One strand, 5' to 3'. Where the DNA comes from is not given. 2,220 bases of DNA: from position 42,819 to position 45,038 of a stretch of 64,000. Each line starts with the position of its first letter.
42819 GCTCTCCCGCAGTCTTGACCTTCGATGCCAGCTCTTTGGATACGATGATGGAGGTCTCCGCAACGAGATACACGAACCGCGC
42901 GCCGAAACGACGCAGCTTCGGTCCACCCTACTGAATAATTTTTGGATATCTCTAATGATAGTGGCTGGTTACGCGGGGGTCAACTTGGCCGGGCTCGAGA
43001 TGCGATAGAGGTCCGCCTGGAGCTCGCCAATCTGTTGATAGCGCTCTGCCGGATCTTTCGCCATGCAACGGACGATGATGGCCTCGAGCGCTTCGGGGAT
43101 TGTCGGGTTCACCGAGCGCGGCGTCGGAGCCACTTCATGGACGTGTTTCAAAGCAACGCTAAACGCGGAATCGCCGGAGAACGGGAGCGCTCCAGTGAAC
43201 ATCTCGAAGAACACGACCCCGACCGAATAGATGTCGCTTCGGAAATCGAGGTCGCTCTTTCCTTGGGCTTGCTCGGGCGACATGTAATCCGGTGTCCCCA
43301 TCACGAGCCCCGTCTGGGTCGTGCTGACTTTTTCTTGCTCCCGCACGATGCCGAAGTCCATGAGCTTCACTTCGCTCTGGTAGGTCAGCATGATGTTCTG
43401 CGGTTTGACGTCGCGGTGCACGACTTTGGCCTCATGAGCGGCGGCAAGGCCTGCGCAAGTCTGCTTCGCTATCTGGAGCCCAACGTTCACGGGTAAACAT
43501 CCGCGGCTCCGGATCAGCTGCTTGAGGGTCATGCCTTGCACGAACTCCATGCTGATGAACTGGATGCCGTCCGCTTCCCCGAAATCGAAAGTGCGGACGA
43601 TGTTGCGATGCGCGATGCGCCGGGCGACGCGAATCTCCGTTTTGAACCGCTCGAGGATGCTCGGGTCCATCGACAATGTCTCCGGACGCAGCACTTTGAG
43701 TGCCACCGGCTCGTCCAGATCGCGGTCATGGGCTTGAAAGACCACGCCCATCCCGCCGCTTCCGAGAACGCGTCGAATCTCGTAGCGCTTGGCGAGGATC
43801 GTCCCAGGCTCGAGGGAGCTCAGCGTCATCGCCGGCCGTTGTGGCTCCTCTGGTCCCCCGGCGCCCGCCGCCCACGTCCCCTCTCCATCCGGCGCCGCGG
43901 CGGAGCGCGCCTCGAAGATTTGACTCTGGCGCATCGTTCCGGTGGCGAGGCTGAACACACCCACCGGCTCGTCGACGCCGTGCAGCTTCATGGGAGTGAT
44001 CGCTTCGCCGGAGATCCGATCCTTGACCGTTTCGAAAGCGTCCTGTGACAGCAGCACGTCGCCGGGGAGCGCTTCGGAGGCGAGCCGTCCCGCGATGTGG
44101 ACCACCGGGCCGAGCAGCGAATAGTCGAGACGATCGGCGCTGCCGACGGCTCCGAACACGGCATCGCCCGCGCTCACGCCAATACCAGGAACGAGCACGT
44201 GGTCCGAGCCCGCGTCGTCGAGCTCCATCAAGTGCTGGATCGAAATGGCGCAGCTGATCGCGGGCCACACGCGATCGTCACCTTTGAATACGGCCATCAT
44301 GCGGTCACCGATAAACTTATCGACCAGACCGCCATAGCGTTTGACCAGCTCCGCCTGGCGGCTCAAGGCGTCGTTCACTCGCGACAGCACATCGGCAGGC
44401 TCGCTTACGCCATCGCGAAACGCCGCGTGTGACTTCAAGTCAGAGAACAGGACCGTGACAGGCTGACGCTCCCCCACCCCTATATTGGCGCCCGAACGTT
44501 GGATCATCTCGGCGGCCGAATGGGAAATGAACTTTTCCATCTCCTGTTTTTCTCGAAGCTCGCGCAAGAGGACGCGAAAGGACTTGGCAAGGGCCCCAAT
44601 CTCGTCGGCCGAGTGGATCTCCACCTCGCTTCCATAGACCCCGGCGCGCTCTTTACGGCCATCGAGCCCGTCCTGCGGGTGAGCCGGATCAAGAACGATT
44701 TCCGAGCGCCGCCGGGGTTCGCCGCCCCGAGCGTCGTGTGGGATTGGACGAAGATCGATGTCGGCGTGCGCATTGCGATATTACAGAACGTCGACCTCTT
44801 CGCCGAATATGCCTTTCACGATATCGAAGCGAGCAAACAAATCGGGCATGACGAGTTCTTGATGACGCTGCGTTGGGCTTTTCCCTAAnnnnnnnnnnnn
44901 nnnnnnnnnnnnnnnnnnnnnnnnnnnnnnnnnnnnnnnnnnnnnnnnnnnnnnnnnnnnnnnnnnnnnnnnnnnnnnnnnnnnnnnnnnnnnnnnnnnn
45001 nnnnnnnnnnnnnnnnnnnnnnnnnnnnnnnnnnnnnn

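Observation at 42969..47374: Pilin-like two-gene operon followed on the same strand by a HAMP / adenylate-cyclase / Ser-Thr-kinase fusion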

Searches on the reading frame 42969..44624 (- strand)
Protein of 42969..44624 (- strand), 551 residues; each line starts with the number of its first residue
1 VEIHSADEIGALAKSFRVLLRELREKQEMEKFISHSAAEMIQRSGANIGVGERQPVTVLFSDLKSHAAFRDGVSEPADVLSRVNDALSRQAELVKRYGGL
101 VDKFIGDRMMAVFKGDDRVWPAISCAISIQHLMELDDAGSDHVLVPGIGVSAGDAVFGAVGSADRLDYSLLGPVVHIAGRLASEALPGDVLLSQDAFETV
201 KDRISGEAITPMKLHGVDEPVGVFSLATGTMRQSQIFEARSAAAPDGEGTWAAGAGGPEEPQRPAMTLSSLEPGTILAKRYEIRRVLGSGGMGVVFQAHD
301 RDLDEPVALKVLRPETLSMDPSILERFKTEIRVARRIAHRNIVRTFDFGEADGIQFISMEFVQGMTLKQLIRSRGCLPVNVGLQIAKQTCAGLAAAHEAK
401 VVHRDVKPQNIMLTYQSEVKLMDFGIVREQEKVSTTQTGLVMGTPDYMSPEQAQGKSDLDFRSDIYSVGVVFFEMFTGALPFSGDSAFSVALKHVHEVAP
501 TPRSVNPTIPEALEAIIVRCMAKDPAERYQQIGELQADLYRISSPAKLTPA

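Call 7: search_protein_families(library=pfam, proteins=[window:42969-44624:-], max_evalue=0.01)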
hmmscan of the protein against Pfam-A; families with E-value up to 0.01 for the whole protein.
window:42969-44624:- (551 aa): 6 families
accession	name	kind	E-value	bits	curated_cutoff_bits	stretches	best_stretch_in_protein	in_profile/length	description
PF00069.31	Pkinase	-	3.4e-52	177.9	31.7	1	281-530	1-253/263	Protein kinase domain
PF07714.23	PK_Tyr_Ser-Thr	-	3.8e-35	121.9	23.1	1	283-529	3-249/258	Protein tyrosine and serine/threonine kinase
PF00211.25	Guanylate_cyc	-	1.1e-12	48.4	21.9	1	53-216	6-172/183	Adenylate and Guanylate cyclase catalytic domain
PF03109.22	ABC1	-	4e-06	26.6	22.9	1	356-432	144-219/244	ABC1 atypical kinase-like domain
PF14531.12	Kinase-like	-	0.00013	21.8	25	1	390-487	155-256/289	Kinase-like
PF17667.7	Pkinase_fungal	-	0.007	15.6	24.1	1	398-468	305-379/387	Fungal protein kinase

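Call 46: search_protein_families(library=ncbifam, proteins=[window:42969-44624:-], max_evalue=1)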
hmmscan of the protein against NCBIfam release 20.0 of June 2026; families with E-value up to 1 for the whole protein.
window:42969-44624:- (551 aa): 21 families
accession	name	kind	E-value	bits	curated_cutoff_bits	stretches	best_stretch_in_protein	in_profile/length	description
NF033483.0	PknB_PASTA_kin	equivalog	4e-110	369.5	450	1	274-546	2-272/563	Stk1 family PASTA domain-containing Ser/Thr kinase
NF052427.1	StpK7MSMEG_1200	equivalog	5.7e-58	196.8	900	1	280-541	8-267/601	serine/threonine protein kinase StpK7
NF047741.1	antiphage_MADS6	equivalog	2.2e-55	188.3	460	2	379-545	298-463/612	methylation-associated defense system protein kinase MAD6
NF009651.0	PRK13184.1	equivalog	4.1e-43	147.5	839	1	279-539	2-287/932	serine/threonine-protein kinase PknD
TIGR03903.1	TOMM_kin_cyc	equivalog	1.8e-42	145.4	705.75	2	305-531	4-236/1267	TOMM system kinase/cyclase fusion protein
NF038150.1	lanthi_synth_IV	equivalog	1.5e-31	109.5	650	1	265-544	181-458/851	class IV lanthionine synthetase LanL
NF053615.1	SerThrKinAfsKStmc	equivalog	3.4e-27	95.4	1300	1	281-539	15-264/809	protein serine/threonine kinase AfsK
NF033442.0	BREX_PglW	equivalog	1.7e-24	85.7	990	1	272-536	505-763/1391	BREX system serine/threonine kinase PglW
NF038151.1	lanthi_synth_III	equivalog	9.9e-17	60.6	575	1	268-484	209-431/833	class III lanthionine synthetase LanKC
NF043056.1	T4SS_LegK1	equivalog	3.6e-12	45.7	550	1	356-474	155-282/516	Dot/Icm T4SS effector kinase LegK1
NF058632.1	SerThrKinPrkT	equivalog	1.5e-10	40.7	280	1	278-425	20-163/322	serine/threonine protein kinase PrkT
TIGR03724.2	arch_bud32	equivalog_domain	7.1e-09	35.4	125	1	325-434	38-138/193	KEOPS complex kinase/ATPase Bud32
NF011463.0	PRK14879.1-4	equivalog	3.8e-07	29.7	188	1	326-428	64-161/237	Kae1-associated kinase Bud32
NF007174.0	PRK09605.1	equivalog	1.8e-06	26.7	447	1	324-436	380-482/535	bifunctional N(6)-L-threonylcarbamoyladenine synthase/serine/threonine protein kinase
NF011464.0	PRK14879.1-7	equivalog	4.6e-06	26.5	246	1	330-430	56-152/221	Kae1-associated kinase Bud32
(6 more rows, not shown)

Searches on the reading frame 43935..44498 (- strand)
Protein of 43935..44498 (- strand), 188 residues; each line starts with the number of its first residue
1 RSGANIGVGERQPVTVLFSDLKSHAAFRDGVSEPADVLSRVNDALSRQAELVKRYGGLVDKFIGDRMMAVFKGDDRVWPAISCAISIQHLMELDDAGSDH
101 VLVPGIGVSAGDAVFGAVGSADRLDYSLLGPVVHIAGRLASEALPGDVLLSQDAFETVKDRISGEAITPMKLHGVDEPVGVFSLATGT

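Call 54: search_solved_structures(query=window:43935-44498:-, max_evalue=0.001, show_alignments=3)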
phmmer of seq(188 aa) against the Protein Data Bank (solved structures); distinct sequences matched with E-value up to 0.001: 36.
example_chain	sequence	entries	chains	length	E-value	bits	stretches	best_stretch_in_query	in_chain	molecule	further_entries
2w01_A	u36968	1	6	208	8.5e-21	77.9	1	9-185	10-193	ADENYLATE CYCLASE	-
6fht_A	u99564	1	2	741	2.3e-20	76.4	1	7-185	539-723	Bacteriophytochrome,Adenylate cyclase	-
3r5g_A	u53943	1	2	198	6.8e-17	65.1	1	10-184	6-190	CyaB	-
5x4u_A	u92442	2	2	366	6.8e-15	58.6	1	15-184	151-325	Photoactivated adenylyl cyclase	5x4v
5x4t_A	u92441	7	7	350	6.8e-15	58.6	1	15-183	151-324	Photoactivated adenylyl cyclase | Family 3 adenylate cyclase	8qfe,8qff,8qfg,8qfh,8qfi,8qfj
9f1z_A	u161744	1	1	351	6.9e-15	58.6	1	15-183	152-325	Family 3 adenylate cyclase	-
4yus_A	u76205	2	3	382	7.6e-15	58.5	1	15-184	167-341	Family 3 adenylate cyclase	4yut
9f1w_A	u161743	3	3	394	8.2e-15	58.4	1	15-184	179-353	Family 3 adenylate cyclase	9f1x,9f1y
1wc0_A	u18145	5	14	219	1.9e-13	53.9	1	11-180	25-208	ADENYLATE CYCLASE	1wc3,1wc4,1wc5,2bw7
1wc1_A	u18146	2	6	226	2.4e-13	53.6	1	12-180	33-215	ADENYLATE CYCLASE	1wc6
5mbh_A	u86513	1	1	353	5.1e-13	52.5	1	16-141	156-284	Beta subunit of photoactivated adenylyl cyclase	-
5mbg_A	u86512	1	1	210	1.2e-12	51.3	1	16-141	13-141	Beta subunit of photoactivated adenylyl cyclase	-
5mbj_A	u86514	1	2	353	3.6e-12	49.8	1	16-141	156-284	Beta subunit of photoactivated adenylyl cyclase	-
5m27_A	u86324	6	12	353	3.6e-12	49.8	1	16-141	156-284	Beta subunit of photoactivated adenylyl cyclase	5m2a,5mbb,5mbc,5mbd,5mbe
5mbk_A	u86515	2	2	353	3.6e-12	49.8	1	16-141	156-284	Beta subunit of photoactivated adenylyl cyclase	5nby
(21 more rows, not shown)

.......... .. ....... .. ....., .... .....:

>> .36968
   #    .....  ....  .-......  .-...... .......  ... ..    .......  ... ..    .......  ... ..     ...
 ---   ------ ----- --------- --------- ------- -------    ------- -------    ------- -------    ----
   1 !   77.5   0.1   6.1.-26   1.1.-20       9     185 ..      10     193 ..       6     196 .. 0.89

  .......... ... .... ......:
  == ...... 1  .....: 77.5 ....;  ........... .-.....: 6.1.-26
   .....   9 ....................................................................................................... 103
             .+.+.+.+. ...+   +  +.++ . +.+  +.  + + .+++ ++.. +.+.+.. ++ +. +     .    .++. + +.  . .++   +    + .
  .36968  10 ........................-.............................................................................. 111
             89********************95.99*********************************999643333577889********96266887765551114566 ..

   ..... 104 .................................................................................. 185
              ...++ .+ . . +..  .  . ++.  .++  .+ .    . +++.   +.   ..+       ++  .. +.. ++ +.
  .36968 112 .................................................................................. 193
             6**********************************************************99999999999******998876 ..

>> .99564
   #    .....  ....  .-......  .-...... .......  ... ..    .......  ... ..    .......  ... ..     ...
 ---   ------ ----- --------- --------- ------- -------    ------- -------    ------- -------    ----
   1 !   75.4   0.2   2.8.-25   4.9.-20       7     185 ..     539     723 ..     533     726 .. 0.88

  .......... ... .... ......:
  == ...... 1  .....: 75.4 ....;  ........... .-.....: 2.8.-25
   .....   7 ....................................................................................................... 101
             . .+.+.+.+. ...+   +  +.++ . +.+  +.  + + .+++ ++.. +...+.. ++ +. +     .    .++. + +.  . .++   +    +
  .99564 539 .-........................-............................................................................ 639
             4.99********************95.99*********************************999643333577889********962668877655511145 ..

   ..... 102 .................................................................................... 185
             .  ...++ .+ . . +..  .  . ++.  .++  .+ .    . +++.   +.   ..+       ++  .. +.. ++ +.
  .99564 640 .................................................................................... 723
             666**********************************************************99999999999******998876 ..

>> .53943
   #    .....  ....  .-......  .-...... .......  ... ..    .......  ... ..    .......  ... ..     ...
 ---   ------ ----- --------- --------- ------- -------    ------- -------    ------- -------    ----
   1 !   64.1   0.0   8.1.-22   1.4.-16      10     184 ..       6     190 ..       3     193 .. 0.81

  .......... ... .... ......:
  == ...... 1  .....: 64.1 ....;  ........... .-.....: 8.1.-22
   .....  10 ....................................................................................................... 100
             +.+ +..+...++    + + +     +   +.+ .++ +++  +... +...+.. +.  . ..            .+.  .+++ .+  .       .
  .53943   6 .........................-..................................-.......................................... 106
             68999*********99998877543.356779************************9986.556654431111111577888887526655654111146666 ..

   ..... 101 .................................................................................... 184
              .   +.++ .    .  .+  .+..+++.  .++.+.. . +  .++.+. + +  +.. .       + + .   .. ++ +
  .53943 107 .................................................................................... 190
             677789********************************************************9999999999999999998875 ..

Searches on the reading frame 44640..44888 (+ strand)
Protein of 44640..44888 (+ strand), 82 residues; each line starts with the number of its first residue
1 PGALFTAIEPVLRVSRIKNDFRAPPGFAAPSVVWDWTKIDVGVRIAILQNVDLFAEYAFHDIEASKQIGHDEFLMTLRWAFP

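Call 12: search_protein_families(library=pfam, proteins=[window:44640-44888:+], max_evalue=0.01)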
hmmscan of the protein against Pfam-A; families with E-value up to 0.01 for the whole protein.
window:44640-44888:+ (82 aa): 0 families
